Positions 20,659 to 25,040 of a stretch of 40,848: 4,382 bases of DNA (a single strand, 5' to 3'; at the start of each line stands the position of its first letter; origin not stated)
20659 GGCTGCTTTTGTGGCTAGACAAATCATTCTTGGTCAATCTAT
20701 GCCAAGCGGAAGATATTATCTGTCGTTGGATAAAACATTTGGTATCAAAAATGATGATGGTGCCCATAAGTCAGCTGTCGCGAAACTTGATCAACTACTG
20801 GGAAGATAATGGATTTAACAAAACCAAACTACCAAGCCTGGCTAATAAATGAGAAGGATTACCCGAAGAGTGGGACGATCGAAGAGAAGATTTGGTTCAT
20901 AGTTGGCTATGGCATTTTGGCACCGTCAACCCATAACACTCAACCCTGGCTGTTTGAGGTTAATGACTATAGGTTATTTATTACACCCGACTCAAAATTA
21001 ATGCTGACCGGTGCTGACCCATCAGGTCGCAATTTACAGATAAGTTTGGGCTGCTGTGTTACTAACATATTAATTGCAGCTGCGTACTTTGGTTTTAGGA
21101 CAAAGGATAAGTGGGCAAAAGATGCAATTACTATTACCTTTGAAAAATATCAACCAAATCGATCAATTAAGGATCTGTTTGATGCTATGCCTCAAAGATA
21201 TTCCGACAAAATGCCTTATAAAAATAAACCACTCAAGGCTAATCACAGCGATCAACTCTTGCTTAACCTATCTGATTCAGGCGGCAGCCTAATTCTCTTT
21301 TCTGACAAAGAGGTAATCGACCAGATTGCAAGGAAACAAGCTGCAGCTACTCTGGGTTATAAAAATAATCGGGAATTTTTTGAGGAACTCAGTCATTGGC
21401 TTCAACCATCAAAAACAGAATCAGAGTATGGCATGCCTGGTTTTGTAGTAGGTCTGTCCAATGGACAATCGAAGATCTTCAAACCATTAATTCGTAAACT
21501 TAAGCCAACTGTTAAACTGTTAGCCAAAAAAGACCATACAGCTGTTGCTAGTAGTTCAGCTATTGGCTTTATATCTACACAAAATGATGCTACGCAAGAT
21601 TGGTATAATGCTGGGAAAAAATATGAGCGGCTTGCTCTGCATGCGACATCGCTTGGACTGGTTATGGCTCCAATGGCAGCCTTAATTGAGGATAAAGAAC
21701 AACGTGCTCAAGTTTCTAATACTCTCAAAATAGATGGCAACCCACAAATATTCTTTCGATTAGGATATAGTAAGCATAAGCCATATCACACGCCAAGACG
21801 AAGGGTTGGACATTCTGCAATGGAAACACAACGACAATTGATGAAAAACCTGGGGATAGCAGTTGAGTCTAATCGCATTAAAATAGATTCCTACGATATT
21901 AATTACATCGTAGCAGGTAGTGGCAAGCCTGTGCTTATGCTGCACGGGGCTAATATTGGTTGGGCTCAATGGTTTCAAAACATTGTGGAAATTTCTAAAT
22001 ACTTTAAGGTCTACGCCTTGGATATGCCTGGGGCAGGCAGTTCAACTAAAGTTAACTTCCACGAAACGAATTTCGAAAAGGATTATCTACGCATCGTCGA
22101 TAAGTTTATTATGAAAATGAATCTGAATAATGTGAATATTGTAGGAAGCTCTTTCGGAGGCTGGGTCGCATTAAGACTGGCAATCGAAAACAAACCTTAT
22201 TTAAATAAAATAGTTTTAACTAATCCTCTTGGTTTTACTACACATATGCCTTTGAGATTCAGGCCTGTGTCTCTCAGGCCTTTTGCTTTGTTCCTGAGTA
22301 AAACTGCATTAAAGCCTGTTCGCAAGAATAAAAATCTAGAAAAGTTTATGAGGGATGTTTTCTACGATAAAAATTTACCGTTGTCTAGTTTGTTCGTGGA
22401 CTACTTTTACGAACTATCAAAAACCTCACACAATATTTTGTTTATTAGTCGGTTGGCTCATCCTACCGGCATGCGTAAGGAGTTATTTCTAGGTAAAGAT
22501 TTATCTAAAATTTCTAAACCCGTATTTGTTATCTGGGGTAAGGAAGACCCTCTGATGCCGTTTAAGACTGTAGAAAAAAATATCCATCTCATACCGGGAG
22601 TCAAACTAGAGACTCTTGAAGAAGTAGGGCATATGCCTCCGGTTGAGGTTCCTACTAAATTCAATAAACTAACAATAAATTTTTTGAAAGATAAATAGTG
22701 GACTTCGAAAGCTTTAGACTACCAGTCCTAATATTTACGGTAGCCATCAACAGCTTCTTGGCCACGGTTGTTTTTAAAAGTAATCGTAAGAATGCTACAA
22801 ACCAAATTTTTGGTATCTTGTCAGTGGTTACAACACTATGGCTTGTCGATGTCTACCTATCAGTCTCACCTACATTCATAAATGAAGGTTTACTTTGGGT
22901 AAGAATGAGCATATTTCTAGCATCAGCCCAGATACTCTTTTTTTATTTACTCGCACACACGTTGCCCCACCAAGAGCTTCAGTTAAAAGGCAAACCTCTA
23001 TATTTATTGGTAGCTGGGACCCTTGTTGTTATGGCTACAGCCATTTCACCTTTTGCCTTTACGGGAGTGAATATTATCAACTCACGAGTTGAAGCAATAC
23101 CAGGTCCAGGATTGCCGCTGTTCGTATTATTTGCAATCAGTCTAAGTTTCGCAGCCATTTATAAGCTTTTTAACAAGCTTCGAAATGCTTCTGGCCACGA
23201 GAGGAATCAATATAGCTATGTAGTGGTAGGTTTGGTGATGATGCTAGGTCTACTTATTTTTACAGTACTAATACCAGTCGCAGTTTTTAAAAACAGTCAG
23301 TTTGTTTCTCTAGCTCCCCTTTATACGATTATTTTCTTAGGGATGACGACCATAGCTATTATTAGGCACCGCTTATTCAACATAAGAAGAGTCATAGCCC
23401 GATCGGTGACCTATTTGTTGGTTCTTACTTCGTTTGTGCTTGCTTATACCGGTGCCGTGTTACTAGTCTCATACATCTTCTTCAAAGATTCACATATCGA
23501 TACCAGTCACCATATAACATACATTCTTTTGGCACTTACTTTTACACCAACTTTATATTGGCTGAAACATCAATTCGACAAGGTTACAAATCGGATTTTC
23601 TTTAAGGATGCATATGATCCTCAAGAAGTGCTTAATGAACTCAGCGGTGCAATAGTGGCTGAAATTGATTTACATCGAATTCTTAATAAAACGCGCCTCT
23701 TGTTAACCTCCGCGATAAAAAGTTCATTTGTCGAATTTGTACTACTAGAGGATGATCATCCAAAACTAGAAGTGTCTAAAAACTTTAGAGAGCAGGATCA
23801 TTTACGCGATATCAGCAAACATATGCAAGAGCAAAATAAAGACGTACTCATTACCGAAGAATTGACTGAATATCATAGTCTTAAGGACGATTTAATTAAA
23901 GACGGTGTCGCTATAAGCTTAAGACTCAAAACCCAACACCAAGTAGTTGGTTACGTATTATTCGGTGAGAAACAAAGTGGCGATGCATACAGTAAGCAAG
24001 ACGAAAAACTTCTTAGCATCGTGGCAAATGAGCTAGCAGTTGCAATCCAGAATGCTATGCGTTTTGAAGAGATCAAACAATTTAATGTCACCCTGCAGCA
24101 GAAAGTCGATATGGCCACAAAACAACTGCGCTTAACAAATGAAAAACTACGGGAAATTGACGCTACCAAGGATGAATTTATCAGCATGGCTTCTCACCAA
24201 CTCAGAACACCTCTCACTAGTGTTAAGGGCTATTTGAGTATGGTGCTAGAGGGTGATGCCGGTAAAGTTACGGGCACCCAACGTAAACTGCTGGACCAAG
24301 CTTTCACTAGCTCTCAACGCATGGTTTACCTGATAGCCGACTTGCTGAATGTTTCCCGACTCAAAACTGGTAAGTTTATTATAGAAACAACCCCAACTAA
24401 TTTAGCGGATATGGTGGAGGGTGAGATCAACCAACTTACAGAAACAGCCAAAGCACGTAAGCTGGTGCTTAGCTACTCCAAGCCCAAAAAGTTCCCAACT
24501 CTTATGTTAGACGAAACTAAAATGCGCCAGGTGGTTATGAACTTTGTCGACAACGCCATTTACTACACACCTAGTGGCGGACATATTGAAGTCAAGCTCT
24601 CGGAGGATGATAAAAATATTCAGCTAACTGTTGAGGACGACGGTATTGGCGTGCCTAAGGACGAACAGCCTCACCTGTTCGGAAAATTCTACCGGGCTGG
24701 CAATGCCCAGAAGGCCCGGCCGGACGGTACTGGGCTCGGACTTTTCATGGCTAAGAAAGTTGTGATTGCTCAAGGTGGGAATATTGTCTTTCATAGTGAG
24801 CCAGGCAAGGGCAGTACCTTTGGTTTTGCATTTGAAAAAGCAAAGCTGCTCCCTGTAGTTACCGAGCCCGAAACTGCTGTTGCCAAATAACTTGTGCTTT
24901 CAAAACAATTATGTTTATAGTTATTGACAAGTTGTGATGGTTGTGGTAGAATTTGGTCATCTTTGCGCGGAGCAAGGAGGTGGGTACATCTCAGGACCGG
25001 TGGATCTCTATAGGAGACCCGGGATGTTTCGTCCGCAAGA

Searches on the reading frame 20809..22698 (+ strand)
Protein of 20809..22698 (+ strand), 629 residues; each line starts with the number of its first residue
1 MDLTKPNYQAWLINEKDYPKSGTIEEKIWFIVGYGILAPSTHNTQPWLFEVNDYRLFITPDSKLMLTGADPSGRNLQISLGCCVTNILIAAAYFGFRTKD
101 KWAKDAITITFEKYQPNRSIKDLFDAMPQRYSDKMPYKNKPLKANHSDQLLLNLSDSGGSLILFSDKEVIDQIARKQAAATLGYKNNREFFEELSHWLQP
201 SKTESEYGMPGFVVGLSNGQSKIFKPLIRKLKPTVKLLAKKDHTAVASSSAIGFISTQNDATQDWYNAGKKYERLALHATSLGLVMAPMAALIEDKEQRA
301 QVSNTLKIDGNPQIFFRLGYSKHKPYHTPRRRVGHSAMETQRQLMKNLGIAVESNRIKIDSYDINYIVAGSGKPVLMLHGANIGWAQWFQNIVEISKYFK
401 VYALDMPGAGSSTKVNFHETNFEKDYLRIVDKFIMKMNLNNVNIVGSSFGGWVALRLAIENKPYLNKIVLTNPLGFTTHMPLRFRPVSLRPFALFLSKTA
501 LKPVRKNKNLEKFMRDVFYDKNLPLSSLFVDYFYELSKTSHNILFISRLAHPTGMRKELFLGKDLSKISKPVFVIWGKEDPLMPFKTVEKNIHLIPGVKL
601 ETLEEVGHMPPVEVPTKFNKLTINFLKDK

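Call 7: search_protein_families(library=pfam, proteins=[window:20809-22698:+], max_evalue=0.1)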
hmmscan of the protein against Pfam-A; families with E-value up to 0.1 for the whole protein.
window:20809-22698:+ (629 aa): 9 families
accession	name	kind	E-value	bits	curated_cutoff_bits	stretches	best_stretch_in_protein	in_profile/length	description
PF00561.26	Abhydrolase_1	-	1.3e-20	74.5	25.8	1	373-611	1-241/245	alpha/beta hydrolase fold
PF12697.13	Abhydrolase_6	-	4.5e-17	63.9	26.3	1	375-619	1-215/217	Alpha/beta hydrolase family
PF12146.15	Hydrolase_4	-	1.2e-09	38.3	27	1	397-609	30-233/239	Serine aminopeptidase, S33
PF00881.29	Nitroreductase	-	0.00018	22.2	23.5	1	238-320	87-167/167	Nitroreductase family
PF14512.11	TM1586_NiRdase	-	0.0016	18.6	27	1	26-58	158-191/215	Putative TM nitroreductase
PF05728.18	UPF0227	-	0.0045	17.3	21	1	418-473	37-89/187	Uncharacterised protein family (UPF0227)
PF12695.13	Abhydrolase_5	-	0.018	15.3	27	0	563-596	94-127/164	Alpha/beta hydrolase family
PF20408.4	Abhydrolase_11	-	0.022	15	27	0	551-608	110-165/193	Alpha/beta hydrolase domain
PF07819.20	PGAP1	-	0.042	14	24.3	0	371-455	3-106/233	PGAP1-like alpha/beta domain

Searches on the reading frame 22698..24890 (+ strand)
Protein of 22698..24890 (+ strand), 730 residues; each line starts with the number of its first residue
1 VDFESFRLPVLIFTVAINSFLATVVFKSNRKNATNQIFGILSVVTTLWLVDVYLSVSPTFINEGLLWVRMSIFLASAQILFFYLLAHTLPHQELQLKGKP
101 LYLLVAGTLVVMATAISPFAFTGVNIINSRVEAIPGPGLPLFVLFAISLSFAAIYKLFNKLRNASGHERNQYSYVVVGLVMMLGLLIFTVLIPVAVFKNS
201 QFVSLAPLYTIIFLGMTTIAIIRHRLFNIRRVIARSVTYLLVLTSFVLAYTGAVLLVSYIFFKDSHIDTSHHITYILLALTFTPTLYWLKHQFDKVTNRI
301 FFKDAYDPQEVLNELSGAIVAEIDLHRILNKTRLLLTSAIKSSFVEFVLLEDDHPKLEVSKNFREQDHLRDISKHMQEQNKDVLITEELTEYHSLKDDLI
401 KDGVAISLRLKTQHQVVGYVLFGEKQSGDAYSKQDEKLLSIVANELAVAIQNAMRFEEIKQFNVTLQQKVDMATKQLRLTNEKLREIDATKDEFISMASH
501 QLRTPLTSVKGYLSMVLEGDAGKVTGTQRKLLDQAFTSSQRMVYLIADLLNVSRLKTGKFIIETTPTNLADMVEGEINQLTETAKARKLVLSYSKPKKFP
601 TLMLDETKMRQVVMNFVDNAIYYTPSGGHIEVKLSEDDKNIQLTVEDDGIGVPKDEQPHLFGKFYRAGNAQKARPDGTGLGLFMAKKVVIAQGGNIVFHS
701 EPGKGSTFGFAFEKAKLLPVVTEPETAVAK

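Call 7: search_protein_families(library=pfam, proteins=[window:22698-24890:+], max_evalue=0.1)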
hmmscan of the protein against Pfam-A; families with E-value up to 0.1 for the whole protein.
window:22698-24890:+ (730 aa): 8 families
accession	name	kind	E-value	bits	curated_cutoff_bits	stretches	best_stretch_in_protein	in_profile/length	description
PF02518.31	HATPase_c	-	1.9e-28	99.6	26.4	1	605-713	2-108/111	Histidine kinase-, DNA gyrase B-, and HSP90-like ATPase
PF00512.31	HisKA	-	2e-16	60.2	26.9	1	491-558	2-66/66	His Kinase A (phospho-acceptor) domain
PF16927.11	HisKA_7TM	-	2.3e-09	37.9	28.6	1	11-229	2-222/224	N-terminal 7TM region of histidine kinase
PF13492.12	GAF_3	-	0.00017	22.4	27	1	343-452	20-129/129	GAF domain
PF13589.12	HATPase_c_3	-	0.00095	19.6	25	1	609-685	3-80/137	Histidine kinase-, DNA gyrase B-, and HSP90-like ATPase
PF13581.12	HATPase_c_2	-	0.0012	19.2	27.4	1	619-688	42-108/127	Histidine kinase-like ATPase domain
PF14501.12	HATPase_c_5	-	0.0031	17.8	22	1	610-701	7-91/102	GHKL domain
PF19867.5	DUF6340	-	0.084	12.5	26.4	0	432-489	34-89/258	Family of unknown function (DUF6340)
